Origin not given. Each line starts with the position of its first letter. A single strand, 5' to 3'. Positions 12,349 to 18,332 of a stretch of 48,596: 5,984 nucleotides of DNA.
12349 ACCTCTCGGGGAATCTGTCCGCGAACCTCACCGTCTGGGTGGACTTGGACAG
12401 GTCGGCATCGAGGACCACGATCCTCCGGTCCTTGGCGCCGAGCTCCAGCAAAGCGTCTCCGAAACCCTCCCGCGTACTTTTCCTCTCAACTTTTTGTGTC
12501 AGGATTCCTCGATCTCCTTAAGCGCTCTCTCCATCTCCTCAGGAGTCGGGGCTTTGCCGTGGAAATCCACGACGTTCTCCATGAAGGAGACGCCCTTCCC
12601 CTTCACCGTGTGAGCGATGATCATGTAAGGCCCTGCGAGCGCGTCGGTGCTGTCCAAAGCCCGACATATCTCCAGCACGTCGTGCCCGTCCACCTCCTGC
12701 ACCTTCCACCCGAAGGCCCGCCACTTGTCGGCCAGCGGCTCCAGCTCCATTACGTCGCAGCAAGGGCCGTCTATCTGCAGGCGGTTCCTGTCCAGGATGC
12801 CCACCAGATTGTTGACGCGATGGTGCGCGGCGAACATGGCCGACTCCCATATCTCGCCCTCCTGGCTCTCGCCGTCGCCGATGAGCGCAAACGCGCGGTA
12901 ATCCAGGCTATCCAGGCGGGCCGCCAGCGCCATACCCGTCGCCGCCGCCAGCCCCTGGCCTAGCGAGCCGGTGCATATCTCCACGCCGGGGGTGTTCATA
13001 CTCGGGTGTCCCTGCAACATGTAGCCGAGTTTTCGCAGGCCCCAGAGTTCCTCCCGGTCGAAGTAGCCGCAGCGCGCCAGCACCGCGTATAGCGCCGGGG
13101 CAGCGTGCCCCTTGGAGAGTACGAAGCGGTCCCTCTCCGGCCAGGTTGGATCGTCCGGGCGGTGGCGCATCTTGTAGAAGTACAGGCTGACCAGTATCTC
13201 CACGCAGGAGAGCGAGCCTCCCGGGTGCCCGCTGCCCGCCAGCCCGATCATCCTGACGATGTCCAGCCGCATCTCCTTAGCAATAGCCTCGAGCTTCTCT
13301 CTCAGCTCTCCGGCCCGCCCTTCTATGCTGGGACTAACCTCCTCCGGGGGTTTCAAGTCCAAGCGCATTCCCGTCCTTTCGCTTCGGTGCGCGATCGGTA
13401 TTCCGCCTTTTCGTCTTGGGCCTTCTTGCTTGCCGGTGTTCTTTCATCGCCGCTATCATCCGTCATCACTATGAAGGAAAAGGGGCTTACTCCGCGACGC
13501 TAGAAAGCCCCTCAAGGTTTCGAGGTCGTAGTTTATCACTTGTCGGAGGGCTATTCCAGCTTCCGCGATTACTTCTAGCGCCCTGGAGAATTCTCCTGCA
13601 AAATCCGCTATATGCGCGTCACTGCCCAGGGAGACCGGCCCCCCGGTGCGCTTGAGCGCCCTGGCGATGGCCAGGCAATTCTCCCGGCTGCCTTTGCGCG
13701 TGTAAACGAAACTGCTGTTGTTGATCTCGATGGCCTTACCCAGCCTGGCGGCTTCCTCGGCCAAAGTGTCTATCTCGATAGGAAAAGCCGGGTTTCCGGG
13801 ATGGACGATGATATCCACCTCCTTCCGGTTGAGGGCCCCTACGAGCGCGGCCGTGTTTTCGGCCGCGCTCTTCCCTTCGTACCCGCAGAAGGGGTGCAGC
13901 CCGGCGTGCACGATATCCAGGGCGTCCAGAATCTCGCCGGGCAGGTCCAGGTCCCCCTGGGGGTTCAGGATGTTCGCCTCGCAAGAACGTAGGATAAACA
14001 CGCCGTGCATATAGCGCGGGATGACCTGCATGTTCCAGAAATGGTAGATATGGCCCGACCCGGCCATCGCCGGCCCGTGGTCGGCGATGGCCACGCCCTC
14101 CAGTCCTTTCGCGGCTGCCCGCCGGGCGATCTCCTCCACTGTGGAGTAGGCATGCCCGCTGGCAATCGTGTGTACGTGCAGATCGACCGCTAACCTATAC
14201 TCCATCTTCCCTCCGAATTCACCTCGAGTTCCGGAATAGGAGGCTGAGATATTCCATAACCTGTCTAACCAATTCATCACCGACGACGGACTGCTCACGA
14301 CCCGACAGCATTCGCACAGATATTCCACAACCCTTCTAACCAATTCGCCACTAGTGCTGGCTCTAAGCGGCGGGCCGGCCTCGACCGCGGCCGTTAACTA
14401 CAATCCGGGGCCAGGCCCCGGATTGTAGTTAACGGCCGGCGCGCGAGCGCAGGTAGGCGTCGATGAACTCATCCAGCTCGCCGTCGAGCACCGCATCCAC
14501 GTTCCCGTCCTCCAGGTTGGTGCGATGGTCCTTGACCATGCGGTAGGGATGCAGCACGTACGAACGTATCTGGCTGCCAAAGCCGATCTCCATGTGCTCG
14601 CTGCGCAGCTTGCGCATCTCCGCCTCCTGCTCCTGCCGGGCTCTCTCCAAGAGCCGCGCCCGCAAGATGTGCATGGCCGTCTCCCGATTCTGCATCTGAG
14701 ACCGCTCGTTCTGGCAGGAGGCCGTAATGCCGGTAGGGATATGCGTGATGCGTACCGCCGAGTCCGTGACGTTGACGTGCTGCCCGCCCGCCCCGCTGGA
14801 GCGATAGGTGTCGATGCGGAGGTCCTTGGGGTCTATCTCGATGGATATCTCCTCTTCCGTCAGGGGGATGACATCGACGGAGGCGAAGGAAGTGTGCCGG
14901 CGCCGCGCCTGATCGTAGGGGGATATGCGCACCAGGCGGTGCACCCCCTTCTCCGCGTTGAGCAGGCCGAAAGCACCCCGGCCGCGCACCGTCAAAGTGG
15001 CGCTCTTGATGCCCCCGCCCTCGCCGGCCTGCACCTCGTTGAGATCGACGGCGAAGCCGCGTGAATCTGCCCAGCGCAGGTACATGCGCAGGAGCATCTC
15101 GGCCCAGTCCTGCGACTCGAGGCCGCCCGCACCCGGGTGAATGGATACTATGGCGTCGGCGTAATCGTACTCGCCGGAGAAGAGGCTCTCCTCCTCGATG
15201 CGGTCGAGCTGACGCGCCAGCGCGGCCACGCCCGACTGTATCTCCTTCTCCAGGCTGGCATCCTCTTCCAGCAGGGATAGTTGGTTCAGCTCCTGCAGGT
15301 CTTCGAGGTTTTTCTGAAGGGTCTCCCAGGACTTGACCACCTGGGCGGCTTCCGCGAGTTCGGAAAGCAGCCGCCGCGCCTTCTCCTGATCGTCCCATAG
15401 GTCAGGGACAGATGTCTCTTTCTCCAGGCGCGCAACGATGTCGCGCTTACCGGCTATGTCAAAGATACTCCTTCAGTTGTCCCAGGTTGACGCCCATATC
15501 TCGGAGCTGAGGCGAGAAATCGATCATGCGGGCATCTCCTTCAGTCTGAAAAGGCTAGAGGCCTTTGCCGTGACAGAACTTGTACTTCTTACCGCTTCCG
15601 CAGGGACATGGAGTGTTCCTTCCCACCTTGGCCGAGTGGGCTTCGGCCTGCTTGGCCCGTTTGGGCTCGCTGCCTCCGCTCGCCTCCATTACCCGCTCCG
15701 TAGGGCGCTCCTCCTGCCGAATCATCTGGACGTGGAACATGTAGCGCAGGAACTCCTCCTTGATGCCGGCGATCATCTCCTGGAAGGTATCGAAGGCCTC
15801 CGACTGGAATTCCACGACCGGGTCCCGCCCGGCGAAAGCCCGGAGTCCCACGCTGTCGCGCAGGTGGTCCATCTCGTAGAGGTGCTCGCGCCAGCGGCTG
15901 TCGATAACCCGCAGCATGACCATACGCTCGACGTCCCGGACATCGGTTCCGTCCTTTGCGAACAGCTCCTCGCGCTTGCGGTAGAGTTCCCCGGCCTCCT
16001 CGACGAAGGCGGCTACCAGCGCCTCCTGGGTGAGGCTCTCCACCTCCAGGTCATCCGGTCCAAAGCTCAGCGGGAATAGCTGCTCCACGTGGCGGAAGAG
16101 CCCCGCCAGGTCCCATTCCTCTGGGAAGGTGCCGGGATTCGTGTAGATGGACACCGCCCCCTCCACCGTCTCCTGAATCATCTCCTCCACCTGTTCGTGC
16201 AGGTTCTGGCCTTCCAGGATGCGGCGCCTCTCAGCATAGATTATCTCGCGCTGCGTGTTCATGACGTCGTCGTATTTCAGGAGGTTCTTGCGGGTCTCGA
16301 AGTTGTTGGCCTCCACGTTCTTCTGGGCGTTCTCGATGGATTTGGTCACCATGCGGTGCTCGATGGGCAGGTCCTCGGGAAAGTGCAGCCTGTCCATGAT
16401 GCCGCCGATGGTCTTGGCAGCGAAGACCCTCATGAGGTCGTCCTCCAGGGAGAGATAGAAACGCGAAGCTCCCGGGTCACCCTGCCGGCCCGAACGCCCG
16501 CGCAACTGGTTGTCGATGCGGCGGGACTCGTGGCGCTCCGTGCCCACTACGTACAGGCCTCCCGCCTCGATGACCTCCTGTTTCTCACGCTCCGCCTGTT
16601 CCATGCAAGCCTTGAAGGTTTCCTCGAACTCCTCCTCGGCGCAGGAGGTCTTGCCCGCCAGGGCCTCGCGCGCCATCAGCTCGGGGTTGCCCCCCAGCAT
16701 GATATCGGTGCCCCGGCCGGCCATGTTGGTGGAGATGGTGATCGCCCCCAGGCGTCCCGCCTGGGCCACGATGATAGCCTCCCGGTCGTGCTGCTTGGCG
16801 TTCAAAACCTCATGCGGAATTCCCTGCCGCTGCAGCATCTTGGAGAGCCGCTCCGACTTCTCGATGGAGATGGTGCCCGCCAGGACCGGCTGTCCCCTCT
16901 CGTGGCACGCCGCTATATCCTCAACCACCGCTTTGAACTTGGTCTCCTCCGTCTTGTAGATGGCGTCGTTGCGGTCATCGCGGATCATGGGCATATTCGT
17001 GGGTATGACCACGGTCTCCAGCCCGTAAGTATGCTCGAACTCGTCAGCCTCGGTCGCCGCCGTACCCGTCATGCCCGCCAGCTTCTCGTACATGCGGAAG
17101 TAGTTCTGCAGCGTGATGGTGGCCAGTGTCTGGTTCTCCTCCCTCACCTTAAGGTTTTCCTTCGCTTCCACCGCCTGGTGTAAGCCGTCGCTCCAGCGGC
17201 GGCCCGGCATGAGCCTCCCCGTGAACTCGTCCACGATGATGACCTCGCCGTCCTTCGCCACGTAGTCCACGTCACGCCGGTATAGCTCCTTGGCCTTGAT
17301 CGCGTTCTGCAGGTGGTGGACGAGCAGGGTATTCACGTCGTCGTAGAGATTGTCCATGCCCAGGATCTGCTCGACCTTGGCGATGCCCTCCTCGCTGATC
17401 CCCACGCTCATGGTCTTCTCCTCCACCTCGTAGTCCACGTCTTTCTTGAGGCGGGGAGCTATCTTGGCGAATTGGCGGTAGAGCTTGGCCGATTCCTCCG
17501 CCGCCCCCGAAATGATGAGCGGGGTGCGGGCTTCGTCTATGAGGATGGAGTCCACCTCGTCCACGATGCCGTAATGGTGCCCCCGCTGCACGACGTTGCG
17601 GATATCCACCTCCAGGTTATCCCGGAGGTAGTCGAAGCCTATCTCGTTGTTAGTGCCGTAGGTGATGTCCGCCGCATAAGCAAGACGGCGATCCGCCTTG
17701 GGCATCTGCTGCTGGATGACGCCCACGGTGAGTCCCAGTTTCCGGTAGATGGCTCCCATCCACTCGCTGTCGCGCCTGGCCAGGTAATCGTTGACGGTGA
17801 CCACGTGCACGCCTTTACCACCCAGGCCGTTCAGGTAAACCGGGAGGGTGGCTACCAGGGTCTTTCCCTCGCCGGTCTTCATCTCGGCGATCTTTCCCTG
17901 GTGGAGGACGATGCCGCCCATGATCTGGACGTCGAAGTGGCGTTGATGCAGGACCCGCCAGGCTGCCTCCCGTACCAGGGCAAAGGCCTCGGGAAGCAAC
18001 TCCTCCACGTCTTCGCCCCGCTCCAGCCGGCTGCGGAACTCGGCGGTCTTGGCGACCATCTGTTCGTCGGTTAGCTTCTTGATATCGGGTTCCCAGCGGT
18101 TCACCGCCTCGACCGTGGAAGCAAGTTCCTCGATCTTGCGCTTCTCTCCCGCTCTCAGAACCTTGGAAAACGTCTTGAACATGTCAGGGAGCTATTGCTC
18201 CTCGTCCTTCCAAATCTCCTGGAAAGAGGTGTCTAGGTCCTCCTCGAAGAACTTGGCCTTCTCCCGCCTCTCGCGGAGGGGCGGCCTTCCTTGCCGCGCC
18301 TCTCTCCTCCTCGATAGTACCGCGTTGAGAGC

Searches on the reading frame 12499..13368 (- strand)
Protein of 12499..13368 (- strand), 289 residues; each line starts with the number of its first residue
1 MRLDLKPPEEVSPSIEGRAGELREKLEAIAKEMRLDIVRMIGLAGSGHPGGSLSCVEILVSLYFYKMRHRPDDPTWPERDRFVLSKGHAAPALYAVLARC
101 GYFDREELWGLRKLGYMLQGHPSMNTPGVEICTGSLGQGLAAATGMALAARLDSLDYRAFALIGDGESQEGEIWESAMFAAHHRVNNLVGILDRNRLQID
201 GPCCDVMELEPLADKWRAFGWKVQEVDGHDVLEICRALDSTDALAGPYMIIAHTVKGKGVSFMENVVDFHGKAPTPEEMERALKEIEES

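Call 61: search_protein_families(library=pfam, proteins=[window:12499-13368:-])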
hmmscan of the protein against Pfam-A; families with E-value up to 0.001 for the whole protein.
window:12499-13368:- (289 aa): 4 families
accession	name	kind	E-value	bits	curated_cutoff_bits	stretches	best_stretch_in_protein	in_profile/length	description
PF00456.26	Transketolase_N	-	2.1e-51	175.3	22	1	29-280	5-269/334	Transketolase, thiamine diphosphate binding domain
PF13292.11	DXP_synthase_N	-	5.8e-12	45.9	21.2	1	24-200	16-176/274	1-deoxy-D-xylulose-5-phosphate synthase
PF00676.26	E1_dh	-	4.4e-08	32.9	22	1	135-237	102-203/300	Dehydrogenase E1 component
PF09364.15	XFP_N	-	8.4e-08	31.8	23.7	1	119-239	125-245/364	XFP N-terminal domain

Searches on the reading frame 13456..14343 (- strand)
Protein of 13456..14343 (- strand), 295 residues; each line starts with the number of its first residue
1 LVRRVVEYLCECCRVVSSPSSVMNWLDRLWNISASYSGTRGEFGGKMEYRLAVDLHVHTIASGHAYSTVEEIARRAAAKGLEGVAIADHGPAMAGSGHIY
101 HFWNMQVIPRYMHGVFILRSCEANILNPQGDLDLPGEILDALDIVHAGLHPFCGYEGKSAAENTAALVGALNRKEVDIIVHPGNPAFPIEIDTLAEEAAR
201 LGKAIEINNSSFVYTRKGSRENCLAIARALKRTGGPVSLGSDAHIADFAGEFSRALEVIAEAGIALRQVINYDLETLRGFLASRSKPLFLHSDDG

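Call 61: search_protein_families(library=pfam, proteins=[window:13456-14343:-])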
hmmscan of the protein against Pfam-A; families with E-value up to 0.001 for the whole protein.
window:13456-14343:- (295 aa): 1 family
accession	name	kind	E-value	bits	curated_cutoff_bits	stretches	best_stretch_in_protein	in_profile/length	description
PF02811.25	PHP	-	3.9e-08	34.2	26.4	1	54-105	1-41/164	PHP domain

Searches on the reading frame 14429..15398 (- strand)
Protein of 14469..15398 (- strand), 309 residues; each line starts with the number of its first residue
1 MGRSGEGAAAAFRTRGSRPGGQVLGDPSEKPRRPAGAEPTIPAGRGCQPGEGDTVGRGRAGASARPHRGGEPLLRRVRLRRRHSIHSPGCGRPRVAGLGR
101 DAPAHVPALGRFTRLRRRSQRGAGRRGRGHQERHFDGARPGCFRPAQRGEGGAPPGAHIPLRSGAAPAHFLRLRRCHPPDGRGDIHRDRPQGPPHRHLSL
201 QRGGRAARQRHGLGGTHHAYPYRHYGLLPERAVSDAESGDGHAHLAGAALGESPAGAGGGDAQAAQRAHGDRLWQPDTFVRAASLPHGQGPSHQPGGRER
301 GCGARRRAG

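Call 61: search_protein_families(library=pfam, proteins=[window:14469-15398:-])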
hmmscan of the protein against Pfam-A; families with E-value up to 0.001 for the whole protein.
window:14469-15398:- (309 aa): 0 families

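Call 63: search_protein_families(library=pfam, proteins=[window:14429-15340:-])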
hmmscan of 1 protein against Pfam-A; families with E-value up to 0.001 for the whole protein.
window:14429-15340:- (303 aa): 2 families
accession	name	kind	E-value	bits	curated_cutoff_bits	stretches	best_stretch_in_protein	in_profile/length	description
PF03462.23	PCRF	-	1.4e-46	159.2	24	1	2-155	38-194/194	PCRF domain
PF00472.26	RF-1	-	3.4e-44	149.9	35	1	163-273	1-116/116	RF-1 domain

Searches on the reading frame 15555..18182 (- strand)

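Call 61: search_protein_families(library=pfam, proteins=[window:15555-18182:-])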
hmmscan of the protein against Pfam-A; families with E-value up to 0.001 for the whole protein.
window:15555-18182:- (875 aa): 6 families
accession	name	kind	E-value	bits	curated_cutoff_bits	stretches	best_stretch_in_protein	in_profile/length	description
PF07517.20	SecA_DEAD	-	2.6e-128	427.7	24.6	1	6-383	2-290/290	SecA DEAD-like domain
PF21090.3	P-loop_SecA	-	9.9e-95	316.4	27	1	398-604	1-205/205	SecA P-loop domain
PF07516.18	SecA_SW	-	8.5e-72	241.9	26.7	1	606-819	1-200/200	SecA Wing and Scaffold domain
PF01043.26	SecA_PP_bind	-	2.2e-42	144.6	23.5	1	231-339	2-110/110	SecA preprotein cross-linking domain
PF02810.21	SEC-C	-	2.1e-07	31.1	20.4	1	855-873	1-19/19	SEC-C motif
PF00270.35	DEAD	-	7.7e-05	22.9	26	1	98-215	18-131/167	DEAD/DEAH box helicase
